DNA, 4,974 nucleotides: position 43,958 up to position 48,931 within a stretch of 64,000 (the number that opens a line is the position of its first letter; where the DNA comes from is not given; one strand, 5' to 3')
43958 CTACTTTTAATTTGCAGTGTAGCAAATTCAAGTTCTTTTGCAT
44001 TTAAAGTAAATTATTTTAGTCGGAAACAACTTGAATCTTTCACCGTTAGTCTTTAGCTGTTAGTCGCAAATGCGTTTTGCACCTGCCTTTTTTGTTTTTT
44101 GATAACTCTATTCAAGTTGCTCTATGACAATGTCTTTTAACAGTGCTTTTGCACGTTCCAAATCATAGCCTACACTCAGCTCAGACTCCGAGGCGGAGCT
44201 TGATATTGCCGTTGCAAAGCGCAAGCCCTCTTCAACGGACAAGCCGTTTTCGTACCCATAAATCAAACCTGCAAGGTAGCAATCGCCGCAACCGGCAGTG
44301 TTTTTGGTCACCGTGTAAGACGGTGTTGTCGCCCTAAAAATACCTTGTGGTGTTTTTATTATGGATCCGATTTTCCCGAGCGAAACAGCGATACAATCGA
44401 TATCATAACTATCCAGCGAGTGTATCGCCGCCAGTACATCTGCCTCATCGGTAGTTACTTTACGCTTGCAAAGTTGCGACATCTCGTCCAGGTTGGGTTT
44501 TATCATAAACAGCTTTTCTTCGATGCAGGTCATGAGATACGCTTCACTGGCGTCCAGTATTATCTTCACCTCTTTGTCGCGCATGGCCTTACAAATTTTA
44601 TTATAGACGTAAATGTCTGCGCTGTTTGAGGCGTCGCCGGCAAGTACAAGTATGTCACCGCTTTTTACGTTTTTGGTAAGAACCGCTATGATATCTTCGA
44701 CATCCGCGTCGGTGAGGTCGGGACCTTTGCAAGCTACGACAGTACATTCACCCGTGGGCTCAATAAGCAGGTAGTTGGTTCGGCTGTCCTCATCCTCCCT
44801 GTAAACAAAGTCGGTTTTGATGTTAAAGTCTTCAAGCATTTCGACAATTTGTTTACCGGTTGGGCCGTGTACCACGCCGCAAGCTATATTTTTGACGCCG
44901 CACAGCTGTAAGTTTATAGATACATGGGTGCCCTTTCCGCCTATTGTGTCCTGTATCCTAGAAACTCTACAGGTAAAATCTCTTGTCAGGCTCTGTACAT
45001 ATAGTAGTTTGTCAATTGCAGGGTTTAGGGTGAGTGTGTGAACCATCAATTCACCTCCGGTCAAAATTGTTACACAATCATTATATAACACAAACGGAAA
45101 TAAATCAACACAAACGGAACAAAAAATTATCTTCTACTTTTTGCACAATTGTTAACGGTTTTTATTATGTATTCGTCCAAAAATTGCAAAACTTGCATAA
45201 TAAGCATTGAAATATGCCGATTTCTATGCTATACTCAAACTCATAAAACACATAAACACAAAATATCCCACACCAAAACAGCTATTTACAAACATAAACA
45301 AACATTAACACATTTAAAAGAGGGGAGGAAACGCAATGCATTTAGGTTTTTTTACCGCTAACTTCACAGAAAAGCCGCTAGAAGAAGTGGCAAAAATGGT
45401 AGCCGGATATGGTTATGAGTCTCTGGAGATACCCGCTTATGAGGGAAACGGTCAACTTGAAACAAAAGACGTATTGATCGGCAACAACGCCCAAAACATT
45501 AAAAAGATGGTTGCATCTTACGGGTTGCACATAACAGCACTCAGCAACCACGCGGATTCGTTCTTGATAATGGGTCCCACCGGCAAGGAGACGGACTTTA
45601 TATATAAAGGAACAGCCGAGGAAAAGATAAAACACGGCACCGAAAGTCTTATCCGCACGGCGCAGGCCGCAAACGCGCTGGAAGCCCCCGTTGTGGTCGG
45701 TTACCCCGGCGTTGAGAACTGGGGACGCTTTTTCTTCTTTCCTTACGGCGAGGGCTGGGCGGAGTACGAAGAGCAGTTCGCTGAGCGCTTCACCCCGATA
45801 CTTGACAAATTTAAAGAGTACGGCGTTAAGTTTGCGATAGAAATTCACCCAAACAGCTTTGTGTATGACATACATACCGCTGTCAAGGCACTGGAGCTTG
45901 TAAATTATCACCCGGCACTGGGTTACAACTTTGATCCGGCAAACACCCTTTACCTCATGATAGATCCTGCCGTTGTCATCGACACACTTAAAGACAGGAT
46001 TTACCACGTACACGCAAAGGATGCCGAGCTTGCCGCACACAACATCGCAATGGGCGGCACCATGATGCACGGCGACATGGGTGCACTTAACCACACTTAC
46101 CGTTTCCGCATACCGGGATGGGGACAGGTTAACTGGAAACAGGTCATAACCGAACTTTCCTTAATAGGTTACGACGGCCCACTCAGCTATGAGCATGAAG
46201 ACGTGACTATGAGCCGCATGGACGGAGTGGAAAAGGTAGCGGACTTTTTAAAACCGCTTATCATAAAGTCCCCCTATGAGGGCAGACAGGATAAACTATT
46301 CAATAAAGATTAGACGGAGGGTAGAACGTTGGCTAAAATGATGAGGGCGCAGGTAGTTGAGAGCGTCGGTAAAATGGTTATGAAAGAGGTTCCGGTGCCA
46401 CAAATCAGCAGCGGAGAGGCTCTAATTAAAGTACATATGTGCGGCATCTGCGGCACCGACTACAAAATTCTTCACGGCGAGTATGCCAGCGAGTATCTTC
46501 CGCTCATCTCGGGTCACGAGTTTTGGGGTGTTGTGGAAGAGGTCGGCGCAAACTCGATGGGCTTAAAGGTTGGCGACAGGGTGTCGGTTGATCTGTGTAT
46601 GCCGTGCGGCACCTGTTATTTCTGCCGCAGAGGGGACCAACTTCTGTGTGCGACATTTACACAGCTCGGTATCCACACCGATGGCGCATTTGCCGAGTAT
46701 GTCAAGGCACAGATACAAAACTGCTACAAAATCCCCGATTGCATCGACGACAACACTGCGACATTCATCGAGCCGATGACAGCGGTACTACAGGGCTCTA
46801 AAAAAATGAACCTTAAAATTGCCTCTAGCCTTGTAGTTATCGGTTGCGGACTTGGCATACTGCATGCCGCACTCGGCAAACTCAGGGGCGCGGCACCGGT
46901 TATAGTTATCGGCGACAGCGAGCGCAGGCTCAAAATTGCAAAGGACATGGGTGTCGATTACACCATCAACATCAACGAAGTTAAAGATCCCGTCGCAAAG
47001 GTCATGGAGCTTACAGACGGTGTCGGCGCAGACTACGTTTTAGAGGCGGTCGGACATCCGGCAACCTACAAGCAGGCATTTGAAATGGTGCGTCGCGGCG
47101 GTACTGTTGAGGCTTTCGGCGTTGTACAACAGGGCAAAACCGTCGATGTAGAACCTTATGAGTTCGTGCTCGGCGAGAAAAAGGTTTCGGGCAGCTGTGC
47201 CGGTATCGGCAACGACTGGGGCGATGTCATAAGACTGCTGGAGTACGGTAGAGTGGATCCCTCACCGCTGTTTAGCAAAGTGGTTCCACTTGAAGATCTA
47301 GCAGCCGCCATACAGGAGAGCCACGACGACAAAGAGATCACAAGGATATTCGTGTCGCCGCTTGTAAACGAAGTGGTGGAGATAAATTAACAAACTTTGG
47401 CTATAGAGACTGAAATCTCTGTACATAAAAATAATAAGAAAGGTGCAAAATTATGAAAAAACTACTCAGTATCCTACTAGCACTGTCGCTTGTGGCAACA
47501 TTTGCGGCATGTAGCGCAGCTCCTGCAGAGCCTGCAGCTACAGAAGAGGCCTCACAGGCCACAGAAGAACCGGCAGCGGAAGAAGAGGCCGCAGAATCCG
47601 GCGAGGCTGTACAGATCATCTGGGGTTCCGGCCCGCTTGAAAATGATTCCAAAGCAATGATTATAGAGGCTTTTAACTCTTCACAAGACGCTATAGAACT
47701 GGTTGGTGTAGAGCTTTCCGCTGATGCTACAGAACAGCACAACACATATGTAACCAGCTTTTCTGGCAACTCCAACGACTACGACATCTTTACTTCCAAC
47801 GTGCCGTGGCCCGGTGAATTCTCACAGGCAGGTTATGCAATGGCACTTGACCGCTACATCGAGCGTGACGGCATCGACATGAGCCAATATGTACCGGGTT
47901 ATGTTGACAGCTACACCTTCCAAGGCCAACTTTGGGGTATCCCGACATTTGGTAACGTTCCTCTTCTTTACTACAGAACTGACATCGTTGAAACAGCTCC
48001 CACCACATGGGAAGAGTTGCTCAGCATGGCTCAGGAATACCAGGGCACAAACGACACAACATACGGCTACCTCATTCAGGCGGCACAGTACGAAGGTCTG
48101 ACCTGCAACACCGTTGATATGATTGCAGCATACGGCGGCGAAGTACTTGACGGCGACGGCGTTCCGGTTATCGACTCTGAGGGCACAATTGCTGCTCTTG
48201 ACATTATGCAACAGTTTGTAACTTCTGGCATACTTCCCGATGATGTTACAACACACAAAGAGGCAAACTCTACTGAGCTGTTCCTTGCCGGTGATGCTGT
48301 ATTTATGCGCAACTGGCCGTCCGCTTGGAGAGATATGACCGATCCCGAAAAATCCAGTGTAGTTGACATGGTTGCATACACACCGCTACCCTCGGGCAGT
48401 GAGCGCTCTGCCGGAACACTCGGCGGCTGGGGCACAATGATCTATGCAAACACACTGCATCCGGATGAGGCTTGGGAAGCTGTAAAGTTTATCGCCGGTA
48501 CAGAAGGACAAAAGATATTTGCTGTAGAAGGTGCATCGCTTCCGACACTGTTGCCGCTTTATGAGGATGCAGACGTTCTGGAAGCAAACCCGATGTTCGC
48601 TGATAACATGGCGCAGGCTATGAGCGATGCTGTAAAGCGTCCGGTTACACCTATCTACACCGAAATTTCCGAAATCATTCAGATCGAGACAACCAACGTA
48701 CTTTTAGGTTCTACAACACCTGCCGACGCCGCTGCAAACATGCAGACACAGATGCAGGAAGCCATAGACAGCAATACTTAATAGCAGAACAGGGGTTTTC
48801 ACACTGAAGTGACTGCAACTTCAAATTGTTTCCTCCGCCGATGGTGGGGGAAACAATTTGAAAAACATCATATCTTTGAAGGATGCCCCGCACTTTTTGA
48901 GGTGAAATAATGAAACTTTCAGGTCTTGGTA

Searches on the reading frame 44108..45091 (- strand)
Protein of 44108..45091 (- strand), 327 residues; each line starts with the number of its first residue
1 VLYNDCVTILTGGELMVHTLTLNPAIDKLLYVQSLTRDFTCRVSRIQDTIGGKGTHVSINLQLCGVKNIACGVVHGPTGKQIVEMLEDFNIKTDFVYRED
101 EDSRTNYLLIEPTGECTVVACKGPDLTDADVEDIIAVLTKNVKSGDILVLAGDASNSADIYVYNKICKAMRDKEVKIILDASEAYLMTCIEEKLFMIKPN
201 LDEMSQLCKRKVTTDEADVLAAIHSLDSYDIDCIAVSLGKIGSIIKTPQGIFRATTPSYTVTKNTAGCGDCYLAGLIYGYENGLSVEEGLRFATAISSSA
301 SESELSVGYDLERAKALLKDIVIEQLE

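Call 95: search_protein_families(library=pfam, max_evalue=0.00001, proteins=[window:44108-45091:-])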
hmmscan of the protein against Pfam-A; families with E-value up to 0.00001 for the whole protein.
window:44108-45091:- (327 aa): 1 family
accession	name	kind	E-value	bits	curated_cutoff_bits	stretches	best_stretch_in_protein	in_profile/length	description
PF00294.29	PfkB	-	1.9e-35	123.1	25.8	1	25-300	6-289/302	pfkB family carbohydrate kinase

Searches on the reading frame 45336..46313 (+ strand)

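Call 95: search_protein_families(library=pfam, max_evalue=0.00001, proteins=[window:45336-46313:+])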
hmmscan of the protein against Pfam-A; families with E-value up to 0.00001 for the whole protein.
window:45336-46313:+ (325 aa): 1 family
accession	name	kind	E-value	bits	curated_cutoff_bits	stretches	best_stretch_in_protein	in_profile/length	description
PF01261.30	AP_endonuc_2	-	1.6e-34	120.1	31.1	1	22-307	4-248/249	Xylose isomerase-like TIM barrel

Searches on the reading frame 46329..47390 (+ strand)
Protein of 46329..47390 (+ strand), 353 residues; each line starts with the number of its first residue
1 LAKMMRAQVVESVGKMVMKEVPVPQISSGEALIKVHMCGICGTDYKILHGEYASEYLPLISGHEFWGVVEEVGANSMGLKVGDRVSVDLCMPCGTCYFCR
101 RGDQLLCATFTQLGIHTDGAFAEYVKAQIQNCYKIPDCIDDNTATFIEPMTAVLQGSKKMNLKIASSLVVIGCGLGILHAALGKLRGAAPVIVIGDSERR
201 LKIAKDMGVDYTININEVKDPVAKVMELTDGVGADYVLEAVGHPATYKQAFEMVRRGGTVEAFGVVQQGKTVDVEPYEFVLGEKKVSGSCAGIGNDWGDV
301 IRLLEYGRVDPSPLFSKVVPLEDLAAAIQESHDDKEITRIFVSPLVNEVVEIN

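Call 96: search_protein_families(library=pfam, max_evalue=0.00001, proteins=[window:46329-47390:+])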
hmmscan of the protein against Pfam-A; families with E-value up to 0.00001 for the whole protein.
window:46329-47390:+ (353 aa): 4 families
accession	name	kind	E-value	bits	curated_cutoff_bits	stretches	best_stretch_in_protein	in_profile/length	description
PF08240.17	ADH_N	-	8.9e-30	103.5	23.5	1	28-137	2-104/104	Alcohol dehydrogenase GroES-like domain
PF00107.32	ADH_zinc_N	-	1.9e-27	96.2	31.8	1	174-304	1-127/129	Zinc-binding dehydrogenase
PF16912.11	Glu_dehyd_C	-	8.9e-08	32.3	34.9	1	163-334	30-204/211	Glucose dehydrogenase C-terminus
PF13602.12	ADH_zinc_N_2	-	6e-06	27.7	27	0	208-332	2-124/134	Zinc-binding dehydrogenase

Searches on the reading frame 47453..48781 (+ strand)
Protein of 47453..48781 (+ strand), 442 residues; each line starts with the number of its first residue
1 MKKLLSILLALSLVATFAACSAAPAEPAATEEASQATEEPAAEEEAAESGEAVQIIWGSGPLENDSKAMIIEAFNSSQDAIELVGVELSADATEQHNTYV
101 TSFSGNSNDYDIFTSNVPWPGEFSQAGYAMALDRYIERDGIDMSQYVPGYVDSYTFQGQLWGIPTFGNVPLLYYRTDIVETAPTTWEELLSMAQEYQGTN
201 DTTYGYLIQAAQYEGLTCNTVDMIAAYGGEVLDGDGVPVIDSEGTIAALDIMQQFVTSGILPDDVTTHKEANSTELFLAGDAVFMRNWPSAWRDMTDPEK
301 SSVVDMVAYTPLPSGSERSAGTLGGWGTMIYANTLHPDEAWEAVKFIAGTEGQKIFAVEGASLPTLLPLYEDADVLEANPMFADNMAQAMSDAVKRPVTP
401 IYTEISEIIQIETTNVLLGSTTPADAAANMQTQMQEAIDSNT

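Call 95: search_protein_families(library=pfam, max_evalue=0.00001, proteins=[window:47453-48781:+])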
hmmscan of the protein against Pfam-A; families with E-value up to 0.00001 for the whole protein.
window:47453-48781:+ (442 aa): 2 families
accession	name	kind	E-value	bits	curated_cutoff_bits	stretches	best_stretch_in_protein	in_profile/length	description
PF01547.30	SBP_bac_1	-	1.4e-33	117.7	26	1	67-354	11-307/307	Bacterial extracellular solute-binding protein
PF13416.11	SBP_bac_8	-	1.8e-27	97.3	27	1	70-380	2-275/279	Bacterial extracellular solute-binding protein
